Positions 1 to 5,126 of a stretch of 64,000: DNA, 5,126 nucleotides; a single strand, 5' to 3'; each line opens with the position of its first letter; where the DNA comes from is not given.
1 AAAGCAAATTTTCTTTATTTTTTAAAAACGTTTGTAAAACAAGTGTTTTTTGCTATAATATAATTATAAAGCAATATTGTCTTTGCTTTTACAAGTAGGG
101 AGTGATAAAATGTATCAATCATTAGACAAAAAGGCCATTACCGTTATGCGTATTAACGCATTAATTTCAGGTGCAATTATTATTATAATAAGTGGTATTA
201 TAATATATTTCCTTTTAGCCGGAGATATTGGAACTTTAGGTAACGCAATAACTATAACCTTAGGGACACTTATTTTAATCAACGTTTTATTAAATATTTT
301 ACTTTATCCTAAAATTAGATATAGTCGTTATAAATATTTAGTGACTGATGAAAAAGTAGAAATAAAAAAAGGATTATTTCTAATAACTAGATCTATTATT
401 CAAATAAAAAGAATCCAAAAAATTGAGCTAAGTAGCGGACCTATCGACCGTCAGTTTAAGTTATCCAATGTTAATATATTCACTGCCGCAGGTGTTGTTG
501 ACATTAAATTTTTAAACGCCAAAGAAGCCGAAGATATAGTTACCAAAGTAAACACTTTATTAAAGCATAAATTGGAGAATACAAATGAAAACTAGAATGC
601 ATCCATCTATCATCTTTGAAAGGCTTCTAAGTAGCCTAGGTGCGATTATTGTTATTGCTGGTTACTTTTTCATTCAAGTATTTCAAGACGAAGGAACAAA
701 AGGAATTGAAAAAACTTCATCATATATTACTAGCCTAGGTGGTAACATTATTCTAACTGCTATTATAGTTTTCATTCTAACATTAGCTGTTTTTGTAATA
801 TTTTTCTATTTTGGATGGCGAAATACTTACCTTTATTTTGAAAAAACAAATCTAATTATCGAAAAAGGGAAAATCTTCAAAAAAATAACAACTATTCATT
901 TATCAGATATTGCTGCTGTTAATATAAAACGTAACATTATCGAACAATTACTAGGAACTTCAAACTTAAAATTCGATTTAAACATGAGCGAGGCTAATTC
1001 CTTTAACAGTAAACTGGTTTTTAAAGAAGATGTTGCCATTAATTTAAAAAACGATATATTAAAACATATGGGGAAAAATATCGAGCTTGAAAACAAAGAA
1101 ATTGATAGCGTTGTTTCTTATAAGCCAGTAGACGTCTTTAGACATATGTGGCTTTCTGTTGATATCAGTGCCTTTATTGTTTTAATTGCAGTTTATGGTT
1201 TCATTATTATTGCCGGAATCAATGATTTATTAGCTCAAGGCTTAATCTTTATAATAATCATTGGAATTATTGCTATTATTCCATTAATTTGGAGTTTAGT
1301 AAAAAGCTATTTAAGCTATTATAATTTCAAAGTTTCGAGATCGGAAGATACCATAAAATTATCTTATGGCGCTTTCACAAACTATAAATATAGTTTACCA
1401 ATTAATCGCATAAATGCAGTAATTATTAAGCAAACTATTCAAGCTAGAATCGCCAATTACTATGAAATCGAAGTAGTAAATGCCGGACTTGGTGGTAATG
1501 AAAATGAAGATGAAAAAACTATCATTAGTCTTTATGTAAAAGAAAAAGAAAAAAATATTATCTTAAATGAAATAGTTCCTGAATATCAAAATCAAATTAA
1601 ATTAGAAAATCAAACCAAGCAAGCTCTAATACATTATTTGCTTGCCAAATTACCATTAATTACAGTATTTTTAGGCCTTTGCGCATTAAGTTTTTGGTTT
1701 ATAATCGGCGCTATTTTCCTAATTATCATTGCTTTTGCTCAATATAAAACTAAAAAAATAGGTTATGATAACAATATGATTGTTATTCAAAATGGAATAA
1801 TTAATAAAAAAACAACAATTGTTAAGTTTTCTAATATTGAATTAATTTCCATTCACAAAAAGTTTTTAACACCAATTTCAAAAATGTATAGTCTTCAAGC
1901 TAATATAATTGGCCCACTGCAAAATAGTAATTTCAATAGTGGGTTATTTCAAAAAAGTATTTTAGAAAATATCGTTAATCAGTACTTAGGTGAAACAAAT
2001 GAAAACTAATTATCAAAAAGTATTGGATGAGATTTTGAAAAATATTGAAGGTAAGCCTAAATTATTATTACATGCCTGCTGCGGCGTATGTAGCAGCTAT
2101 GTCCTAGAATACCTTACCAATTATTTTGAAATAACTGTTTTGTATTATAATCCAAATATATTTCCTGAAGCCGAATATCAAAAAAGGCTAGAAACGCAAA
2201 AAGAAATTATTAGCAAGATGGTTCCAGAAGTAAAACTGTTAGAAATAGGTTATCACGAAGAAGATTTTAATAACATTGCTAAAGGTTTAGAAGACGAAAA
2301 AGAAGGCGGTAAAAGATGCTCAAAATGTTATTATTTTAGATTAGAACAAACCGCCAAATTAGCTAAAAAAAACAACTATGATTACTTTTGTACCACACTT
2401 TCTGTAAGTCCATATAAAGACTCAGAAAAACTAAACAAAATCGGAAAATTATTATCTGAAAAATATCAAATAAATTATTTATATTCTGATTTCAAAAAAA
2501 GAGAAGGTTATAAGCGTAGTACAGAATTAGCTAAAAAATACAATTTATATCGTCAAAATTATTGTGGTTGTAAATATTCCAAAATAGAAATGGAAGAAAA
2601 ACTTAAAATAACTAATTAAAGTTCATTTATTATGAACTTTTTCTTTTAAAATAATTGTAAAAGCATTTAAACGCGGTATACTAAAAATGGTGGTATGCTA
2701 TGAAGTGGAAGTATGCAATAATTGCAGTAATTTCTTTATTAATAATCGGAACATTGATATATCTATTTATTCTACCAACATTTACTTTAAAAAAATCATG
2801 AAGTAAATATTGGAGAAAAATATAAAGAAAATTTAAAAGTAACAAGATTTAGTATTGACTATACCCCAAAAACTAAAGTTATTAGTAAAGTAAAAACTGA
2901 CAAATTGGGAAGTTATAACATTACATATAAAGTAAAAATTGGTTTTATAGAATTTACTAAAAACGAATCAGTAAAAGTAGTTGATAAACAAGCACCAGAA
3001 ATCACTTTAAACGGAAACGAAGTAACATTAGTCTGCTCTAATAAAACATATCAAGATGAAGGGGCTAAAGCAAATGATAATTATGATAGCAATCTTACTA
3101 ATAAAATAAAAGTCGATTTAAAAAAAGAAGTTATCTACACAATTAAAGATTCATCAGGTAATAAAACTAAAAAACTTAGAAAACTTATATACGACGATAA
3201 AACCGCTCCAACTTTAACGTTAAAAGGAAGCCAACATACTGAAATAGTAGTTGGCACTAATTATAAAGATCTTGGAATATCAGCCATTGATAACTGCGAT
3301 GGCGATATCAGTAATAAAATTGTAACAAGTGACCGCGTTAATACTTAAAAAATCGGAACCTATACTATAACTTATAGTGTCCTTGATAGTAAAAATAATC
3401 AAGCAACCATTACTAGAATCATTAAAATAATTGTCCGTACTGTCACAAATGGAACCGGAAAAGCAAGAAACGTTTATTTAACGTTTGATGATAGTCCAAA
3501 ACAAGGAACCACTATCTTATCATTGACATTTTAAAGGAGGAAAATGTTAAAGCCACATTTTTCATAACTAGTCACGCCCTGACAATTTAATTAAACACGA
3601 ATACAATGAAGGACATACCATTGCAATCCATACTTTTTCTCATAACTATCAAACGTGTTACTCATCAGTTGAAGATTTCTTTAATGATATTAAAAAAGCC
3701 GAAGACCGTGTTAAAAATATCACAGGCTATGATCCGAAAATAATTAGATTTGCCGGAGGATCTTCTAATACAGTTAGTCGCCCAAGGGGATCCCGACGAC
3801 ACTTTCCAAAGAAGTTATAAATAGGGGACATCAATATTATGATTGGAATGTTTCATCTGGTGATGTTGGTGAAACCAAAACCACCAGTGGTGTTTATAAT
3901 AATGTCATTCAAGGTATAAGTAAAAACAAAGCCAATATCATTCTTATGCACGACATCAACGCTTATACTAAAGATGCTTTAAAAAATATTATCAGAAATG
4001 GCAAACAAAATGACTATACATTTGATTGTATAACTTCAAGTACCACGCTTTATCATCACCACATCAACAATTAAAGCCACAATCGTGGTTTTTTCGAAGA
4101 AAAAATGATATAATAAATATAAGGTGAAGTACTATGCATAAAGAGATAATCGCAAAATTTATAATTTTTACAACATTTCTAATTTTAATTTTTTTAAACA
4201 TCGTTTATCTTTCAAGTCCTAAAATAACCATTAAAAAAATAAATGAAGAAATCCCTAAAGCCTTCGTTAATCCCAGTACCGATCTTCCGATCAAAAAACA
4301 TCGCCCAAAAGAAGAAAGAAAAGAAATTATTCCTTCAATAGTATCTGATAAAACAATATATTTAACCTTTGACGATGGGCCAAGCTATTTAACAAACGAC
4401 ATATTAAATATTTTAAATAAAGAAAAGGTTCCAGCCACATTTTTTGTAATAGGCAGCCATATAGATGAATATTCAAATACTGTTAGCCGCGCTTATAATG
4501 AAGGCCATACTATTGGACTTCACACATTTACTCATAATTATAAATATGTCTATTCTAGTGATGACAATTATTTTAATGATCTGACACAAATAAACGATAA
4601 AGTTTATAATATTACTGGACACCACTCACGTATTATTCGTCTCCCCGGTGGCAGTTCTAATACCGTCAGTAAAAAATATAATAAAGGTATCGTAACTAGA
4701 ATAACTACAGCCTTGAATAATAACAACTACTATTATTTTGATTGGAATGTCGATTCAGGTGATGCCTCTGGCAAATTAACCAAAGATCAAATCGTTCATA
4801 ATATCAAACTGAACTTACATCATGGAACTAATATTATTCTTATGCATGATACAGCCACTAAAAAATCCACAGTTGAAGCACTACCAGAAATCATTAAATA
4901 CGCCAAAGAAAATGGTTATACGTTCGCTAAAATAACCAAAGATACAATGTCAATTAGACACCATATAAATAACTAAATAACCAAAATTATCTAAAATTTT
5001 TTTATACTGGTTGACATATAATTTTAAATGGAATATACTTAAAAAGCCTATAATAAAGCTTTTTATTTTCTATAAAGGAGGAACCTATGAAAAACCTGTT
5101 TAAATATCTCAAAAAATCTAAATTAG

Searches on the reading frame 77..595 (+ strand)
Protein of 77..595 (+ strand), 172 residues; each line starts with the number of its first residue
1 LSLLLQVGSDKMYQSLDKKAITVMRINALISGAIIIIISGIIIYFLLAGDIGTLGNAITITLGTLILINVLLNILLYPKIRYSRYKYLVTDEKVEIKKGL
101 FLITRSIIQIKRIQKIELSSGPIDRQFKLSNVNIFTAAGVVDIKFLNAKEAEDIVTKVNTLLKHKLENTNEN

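Call 47: search_protein_families(library=pfam, proteins=[window:77-595:+], max_evalue=0.001)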
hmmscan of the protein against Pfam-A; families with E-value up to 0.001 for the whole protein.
window:77-595:+ (172 aa): 1 family
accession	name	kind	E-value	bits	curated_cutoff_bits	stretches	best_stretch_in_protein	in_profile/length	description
PF03703.20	bPH_2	-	2.8e-16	60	22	1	82-155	1-75/78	Bacterial PH domain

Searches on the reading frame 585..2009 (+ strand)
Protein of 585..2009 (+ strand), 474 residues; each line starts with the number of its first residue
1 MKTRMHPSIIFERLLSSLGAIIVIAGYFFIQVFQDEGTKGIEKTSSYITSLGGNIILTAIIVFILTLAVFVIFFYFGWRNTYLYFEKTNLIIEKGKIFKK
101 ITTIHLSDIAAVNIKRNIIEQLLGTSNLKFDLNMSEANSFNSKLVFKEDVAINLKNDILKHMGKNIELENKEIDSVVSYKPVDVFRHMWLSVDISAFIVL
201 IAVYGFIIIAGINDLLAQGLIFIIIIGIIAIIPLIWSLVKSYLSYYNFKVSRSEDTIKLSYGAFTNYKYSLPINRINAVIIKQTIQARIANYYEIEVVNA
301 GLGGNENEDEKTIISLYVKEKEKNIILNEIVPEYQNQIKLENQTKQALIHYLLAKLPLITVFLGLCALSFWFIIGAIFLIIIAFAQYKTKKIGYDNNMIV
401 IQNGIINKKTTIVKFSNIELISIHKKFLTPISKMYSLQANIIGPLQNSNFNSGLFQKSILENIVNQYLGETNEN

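Call 47: search_protein_families(library=pfam, proteins=[window:585-2009:+], max_evalue=0.001)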
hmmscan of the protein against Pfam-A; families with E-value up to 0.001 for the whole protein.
window:585-2009:+ (474 aa): 1 family
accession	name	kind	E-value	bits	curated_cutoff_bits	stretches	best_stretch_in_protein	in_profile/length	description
PF03703.20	bPH_2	-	1e-21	77.4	22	2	245-304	1-60/78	Bacterial PH domain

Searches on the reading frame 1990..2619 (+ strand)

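Call 47: search_protein_families(library=pfam, proteins=[window:1990-2619:+], max_evalue=0.001)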
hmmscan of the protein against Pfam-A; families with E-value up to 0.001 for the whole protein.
window:1990-2619:+ (209 aa): 1 family
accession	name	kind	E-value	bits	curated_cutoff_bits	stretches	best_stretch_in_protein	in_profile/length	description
PF02677.20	QueH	-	4.6e-68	229.2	23.5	1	25-199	1-174/175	Epoxyqueuosine reductase QueH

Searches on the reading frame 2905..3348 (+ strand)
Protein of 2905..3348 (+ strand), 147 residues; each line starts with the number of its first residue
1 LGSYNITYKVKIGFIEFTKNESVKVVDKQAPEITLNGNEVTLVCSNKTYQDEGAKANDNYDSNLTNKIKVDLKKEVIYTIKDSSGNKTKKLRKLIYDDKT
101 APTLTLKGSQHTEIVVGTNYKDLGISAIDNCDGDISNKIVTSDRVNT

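Call 47: search_protein_families(library=pfam, proteins=[window:2905-3348:+], max_evalue=0.001)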
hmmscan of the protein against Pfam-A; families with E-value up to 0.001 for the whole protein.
window:2905-3348:+ (147 aa): 1 family
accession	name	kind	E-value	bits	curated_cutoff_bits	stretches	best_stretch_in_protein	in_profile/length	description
PF16403.11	Bact_surface_Ig-like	-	3.4e-19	69.1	27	2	104-147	1-43/71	Bacterial surface protein, Ig-like domain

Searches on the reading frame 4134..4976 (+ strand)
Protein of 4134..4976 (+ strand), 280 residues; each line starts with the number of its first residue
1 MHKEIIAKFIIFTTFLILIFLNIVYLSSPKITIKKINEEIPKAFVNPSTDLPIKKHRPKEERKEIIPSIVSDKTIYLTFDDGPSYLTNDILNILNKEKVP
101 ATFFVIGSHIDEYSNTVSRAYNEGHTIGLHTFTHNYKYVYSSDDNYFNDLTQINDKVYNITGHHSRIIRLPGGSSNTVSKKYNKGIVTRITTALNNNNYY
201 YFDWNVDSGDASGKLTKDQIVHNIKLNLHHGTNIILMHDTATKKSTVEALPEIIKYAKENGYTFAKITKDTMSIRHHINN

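Call 47: search_protein_families(library=pfam, proteins=[window:4134-4976:+], max_evalue=0.001)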
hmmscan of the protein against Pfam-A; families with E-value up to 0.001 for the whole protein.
window:4134-4976:+ (280 aa): 2 families
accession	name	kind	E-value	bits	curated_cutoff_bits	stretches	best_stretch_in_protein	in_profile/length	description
PF01522.26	Polysacc_deac_1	-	5e-31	107.7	23.1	1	71-182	5-115/124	Polysaccharide deacetylase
PF10096.14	DUF2334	-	6.4e-05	23.1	26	1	89-156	20-103/203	Uncharacterized protein conserved in bacteria (DUF2334)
